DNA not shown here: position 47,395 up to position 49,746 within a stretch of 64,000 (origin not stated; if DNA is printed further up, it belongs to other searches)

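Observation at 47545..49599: Roadblock/longin-like domain fused to a roughly 550-aa coiled coil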

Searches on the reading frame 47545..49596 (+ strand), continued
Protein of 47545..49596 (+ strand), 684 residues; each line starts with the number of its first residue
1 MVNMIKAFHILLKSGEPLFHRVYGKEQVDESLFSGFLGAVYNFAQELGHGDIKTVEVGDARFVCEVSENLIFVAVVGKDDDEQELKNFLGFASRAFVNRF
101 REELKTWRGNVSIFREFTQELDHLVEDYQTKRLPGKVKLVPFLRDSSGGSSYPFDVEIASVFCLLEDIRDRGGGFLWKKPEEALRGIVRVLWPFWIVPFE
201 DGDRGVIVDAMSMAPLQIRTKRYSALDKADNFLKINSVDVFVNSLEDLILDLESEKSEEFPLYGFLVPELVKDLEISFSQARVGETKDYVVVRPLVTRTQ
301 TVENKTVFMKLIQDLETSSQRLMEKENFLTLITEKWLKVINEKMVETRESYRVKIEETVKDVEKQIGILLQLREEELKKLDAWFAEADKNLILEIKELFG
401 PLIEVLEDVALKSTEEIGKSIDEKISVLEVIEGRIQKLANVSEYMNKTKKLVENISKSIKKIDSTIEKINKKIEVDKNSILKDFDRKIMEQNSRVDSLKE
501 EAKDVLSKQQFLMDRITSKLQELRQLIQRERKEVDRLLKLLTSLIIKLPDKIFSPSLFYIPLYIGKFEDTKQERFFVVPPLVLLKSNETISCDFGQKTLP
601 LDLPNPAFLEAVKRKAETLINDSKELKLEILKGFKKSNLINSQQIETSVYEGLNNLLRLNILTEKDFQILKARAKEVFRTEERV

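Call 81: search_protein_families(library=padloc, proteins=[window:47545-49596:+, P0012, P0177, P0033, P0031, P0028, P0042, P0025, P0014], max_evalue=0.01)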
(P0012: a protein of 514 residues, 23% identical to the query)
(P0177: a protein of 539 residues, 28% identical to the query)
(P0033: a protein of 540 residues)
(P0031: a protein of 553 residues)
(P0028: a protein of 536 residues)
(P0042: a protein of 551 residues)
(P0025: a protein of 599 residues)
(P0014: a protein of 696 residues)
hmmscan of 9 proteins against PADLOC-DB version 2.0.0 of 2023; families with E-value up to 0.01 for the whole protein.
window:47545-49596:+ (684 aa): 0 families

P0012 (514 aa): 2 families
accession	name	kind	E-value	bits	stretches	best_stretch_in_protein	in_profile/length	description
PDLC00648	ZorA3|ZorA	-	0.0045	13.8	1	169-365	315-509/692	MotA/ExbB/TolQ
PDLC00647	ZorA3|ZorA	-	0.0064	13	1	160-374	326-548/780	MotA/ExbB/TolQ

P0177 (539 aa): 0 families

P0033 (540 aa): 7 families
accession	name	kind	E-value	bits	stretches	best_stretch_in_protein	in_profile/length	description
PDLC00650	ZorA3|ZorA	-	1.6e-06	24.9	1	138-387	404-652/1063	MotA/ExbB/TolQ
PDLC00647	ZorA3|ZorA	-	6.1e-06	23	1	171-395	365-577/780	MotA/ExbB/TolQ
PDLC00648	ZorA3|ZorA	-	0.00027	17.8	1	178-358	293-487/692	MotA/ExbB/TolQ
PDLC00581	JetC3|JetC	-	0.0014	14.5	1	160-354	915-1101/1473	DUF3584 domain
PDLC00551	JetC2|JetC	-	0.004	13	1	179-393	865-1077/1365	DUF3584 domain; MukB-like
PDLC03865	LmuB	-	0.0041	13.4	1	188-333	539-766/1007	-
PDLC00640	ZorA2|ZorA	-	0.005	13.6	1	158-345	350-529/590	MotA/ExbB/TolQ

P0031 (553 aa): 1 family
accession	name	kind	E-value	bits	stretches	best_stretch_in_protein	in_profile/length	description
PDLC00507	JetC1|JetC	-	0.0019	14.6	1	222-407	356-533/1215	DUF3584 domain; MukB-like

P0028 (536 aa): 0 families

P0042 (551 aa): 1 family
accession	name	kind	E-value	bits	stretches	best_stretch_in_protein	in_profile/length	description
PDLC03865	LmuB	-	3.1e-05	20.3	1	177-413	539-799/1007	-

P0025 (599 aa): 0 families

P0014 (696 aa): 2 families
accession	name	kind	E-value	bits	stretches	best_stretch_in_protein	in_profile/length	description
PDLC00648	ZorA3|ZorA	-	0.001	15.9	1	316-545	268-488/692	MotA/ExbB/TolQ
PDLC04865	PDC-S05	-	0.0015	16.7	0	460-514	17-72/91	-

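Call 82: search_protein_families(library=ncbifam, proteins=[P0012, P0177, P0033, P0031, P0028, P0042, P0025, P0014, P0069], max_evalue=0.01)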
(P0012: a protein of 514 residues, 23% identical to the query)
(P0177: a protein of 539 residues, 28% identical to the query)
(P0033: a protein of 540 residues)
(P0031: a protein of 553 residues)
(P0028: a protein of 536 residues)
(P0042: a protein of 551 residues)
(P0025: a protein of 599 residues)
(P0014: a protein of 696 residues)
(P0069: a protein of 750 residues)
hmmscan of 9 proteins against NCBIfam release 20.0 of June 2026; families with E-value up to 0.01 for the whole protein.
P0012 (514 aa): 0 families

P0177 (539 aa): 0 families

P0033 (540 aa): 2 families
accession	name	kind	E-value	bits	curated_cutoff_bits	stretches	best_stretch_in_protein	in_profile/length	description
NF047516.1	LA_3659_fam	equivalog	0.0018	17.9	36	0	157-251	120-218/221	LA_3659 family protein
NF047514.1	SpiroCoCo_N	equivalog_domain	0.0018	17.9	75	0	157-251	120-218/221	SpiroCoCo family coiled-coil protein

P0031 (553 aa): 1 family
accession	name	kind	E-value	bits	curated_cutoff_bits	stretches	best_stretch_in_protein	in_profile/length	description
TIGR02169.1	SMC_prok_A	equivalog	0.0071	14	729.4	1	219-399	318-504/1165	chromosome segregation protein SMC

P0028 (536 aa): 0 families

P0042 (551 aa): 3 families
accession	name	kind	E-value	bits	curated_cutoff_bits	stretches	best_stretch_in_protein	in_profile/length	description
NF045487.1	ASRP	equivalog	8.1e-06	24.7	300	1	181-349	309-476/593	archaea-specific SMC-related protein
TIGR02169.1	SMC_prok_A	equivalog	4.7e-05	21.3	729.4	1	184-406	698-927/1165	chromosome segregation protein SMC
NF045780.1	TrlF_fam_ATP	equivalog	0.0019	17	350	1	183-419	457-701/944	TrlF family AAA-like ATPase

P0025 (599 aa): 1 family
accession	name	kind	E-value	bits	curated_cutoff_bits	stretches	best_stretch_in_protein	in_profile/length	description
TIGR03545.1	TIGR03545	subfamily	0.0056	15.3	173.35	1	171-222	189-240/556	TIGR03545 family protein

P0014 (696 aa): 0 families

P0069 (750 aa): 0 families

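Call 95: list_cluster_members(proteins=[P0026, P0027, P0035, P0038, P0039, P0040, P0052, P0053, P0103, P0115])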
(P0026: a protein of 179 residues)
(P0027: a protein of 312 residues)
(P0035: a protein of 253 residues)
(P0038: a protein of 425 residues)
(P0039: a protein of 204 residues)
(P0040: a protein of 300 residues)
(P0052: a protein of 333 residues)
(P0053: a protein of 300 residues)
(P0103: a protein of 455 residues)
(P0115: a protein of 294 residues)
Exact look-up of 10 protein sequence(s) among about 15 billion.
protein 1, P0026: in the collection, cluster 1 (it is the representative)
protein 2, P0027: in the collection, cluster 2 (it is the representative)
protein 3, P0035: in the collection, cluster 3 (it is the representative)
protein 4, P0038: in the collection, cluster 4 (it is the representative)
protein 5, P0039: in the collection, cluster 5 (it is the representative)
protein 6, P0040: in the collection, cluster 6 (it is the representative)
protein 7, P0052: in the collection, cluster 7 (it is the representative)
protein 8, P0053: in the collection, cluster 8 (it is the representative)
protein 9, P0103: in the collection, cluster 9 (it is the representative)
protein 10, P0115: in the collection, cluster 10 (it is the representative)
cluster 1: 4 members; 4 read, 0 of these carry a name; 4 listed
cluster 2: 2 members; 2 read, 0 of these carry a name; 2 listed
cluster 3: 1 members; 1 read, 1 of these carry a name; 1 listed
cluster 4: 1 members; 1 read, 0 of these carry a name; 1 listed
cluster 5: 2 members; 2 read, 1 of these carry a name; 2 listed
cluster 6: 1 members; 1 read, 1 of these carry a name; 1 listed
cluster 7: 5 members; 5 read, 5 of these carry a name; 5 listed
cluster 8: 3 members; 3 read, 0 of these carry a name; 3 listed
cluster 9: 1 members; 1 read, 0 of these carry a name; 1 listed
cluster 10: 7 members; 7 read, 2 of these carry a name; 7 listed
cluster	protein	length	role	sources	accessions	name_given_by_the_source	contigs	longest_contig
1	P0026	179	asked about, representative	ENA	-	-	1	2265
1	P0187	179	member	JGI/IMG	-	-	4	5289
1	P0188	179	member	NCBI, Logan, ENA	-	-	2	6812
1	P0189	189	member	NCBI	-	-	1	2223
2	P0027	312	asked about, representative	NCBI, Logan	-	-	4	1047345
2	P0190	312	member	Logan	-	-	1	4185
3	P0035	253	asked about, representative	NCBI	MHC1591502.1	MAG: hypothetical protein ACXQS8_05410 [Candidatus Helarchaeales archaeon]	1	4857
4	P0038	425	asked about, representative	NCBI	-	-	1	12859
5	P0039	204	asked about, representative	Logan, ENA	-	-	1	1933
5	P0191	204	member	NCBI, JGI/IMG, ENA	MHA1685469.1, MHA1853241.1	MAG: hypothetical protein ACTSYD_03560 [Candidatus Heimdallarchaeaceae archaeon]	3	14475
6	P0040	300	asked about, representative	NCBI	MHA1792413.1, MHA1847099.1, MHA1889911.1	MAG: GTPase domain-containing protein [Promethearchaeota archaeon]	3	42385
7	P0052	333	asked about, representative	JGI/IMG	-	GTPase SAR1 family protein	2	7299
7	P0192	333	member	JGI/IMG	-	GTPase SAR1 family protein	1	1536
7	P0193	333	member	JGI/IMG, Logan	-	GTPase SAR1 family protein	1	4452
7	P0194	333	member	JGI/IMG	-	signal recognition particle receptor subunit beta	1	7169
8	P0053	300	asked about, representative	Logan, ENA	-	-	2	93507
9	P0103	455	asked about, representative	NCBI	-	-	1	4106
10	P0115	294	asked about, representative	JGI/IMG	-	-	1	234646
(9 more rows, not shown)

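Call 100: fold_search(model_id=the predicted structure, library=viral)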
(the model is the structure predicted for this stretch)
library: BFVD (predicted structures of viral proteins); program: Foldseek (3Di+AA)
matches with E <= 10: 800; with E <= 0.001: 12
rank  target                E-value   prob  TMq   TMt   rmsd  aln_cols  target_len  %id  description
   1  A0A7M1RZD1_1          7.7e-05  0.91  0.15  0.10  33.8       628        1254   13  Uncharacterized protein [uncultured phage cr127_1]
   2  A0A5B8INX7            1.3e-04  0.57  0.09  0.09  34.0       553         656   12  Uncharacterized protein [Mimiviridae sp. ChoanoV1]
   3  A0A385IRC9            4.2e-04  0.87  0.13  0.10  53.7       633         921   12  (no name in the UniProt tables at hand)
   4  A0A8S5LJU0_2          4.4e-04  0.66  0.15  0.12  38.3       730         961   12  Chromosome segregation ATPase [Siphoviridae sp. ct3o911]
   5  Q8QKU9                4.9e-04  0.84  0.13  0.08  34.4       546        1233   13  EsV-1-171 [Ectocarpus siliculosus virus 1 (isolate New Zealand/Kaikoura/1988)]
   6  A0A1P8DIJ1            5.8e-04  0.72  0.15  0.14  63.3       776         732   11  (no name in the UniProt tables at hand)
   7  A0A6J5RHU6            6.4e-04  0.91  0.13  0.12  29.6       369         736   15  ABC_ATPase domain containing protein [uncultured Caudovirales phage]
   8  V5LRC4                6.4e-04  0.90  0.11  0.15  32.3       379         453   11  (no name in the UniProt tables at hand)
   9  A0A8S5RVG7            7.6e-04  0.93  0.15  0.15  53.5       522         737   14  STRUCTURAL MAINTENANCE OF CHROMOSOMES PROTEIN [Siphoviridae sp. ctHip2]
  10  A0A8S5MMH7            8.0e-04  0.63  0.09  0.07  27.8       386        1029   16  STRUCTURAL MAINTENANCE OF CHROMOSOMES PROTEIN [Siphoviridae sp. ctxc31]
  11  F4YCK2                9.4e-04  0.99  0.14  0.12  16.6       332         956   10  (no name in the UniProt tables at hand)
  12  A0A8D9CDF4            9.4e-04  0.84  0.13  0.15  27.1       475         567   13  Endonuclease subunit [uncultured marine phage]
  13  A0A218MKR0            1.1e-03  0.80  0.15  0.15  36.6       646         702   10  Putative recombination nuclease [uncultured virus]
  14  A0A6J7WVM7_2          1.2e-03  0.94  0.17  0.13  25.3       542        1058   10  Phage tail tape measure protein [uncultured Caudovirales phage]
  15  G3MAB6                1.2e-03  0.63  0.11  0.11  40.0       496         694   13  Gp375 [Bacillus phage G]
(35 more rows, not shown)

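Call 102: search_protein_families(library=pfam, proteins=[P0112, P0069, P0085, P0157, P0161, P0090, P0154, P0036, P0018, P0019], max_evalue=0.01)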
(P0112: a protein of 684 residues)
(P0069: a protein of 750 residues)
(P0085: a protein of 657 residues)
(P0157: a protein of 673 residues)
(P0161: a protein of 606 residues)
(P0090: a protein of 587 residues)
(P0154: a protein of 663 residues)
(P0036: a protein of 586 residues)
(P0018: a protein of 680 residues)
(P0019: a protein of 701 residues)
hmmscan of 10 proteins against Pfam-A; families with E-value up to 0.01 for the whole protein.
P0112 (684 aa): 4 families
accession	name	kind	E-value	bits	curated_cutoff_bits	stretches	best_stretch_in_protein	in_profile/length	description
PF00071.28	Ras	-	2.4e-55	187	21.6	1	8-167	1-160/162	Ras family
PF08477.19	Roc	-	8.6e-32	110.3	27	1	8-121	1-119/119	Ras of Complex, Roc, domain of DAPkinase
PF00025.27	Arf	-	9.7e-10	38.6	22.3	1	7-161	15-168/174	ADP-ribosylation factor family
PF00009.33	GTP_EFTU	-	0.0043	17.1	26.5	0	41-163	55-182/188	Elongation factor Tu GTP binding domain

P0069 (750 aa): 0 families

P0085 (657 aa): 0 families

P0157 (673 aa): 6 families
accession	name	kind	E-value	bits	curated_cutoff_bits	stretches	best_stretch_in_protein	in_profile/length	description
PF12773.13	DZR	-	4.4e-08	33.6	27.3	2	607-635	9-36/45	Double zinc ribbon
PF13240.11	Zn_Ribbon_1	-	7.9e-07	29.1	25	1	647-668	2-23/23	zinc-ribbon domain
PF07191.17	Zn_ribbon_6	-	0.00079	19.8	25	0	608-633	14-39/67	Double zinc ribbon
PF13248.11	Zn_ribbon_3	-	0.00083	19.2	27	0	650-668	8-26/26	zinc-ribbon domain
PF10083.14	DUF2321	-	0.0019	18.3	24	1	603-667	19-76/157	Uncharacterized protein conserved in bacteria (DUF2321)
PF08271.17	Zn_Ribbon_TF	-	0.0097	15.9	29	0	611-624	20-33/43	TFIIB zinc-binding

P0161 (606 aa): 0 families

P0090 (587 aa): 0 families

P0154 (663 aa): 0 families

P0036 (586 aa): 2 families
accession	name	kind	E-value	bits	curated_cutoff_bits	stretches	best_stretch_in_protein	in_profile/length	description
PF01442.23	Apolipoprotein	-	0.00019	21.7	90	1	207-350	9-127/190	Apolipoprotein A1/A4/E domain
PF04513.17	Baculo_PEP_C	-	0.00066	20.2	38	0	234-292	27-92/140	Baculovirus polyhedron envelope protein, PEP, C terminus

P0018 (680 aa): 0 families

P0019 (701 aa): 1 family
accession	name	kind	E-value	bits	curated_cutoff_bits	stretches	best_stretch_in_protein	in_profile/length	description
PF13774.12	Longin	-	0.0067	16.7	26.2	0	57-118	22-83/84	Regulated-SNARE-like domain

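Call 104: find_encoding_contigs(protein=P0112, flank=8000, max_places=3)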
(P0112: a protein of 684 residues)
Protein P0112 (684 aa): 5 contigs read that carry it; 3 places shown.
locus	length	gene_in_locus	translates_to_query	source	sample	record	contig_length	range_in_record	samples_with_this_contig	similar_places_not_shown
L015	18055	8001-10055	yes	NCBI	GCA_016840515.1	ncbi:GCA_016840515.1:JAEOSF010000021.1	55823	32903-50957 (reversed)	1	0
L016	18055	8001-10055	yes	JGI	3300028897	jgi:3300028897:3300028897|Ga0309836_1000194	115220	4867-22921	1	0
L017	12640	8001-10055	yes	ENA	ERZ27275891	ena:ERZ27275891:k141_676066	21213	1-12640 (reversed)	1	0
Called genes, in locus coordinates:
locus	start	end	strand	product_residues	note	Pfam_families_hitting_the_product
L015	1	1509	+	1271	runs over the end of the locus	PF00989:PAS, PF13426:PAS_9, PF00989:PAS, PF08447:PAS_3, PF13426:PAS_9, PF00989:PAS, PF08448:PAS_4, PF13426:PAS_9, +25 more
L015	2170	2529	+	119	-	-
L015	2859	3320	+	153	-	-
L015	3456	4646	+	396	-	PF13439:Glyco_transf_4, PF20706:GT4-conflict, PF00534:Glycos_transf_1, PF13692:Glyco_trans_1_4, PF13524:Glyco_trans_1_2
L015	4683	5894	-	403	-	PF13439:Glyco_transf_4, PF13579:Glyco_trans_4_4, PF00534:Glycos_transf_1, PF13692:Glyco_trans_1_4, PF13524:Glyco_trans_1_2, PF20706:GT4-conflict (weak)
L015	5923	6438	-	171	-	PF00881:Nitroreductase, PF14512:TM1586_NiRdase (weak), PF00881:Nitroreductase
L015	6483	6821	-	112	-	-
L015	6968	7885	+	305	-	PF00294:PfkB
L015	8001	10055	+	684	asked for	PF00025:Arf, PF00071:Ras, PF08477:Roc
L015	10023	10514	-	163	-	-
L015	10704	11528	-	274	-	-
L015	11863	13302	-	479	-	PF00587:tRNA-synt_2b, PF03129:HGTP_anticodon, PF09180:ProRS-C_1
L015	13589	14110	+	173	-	PF01966:HD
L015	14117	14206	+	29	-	-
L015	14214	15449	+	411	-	PF00330:Aconitase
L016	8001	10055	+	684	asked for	PF00025:Arf, PF00071:Ras, PF08477:Roc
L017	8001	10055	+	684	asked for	PF00025:Arf, PF00071:Ras, PF08477:Roc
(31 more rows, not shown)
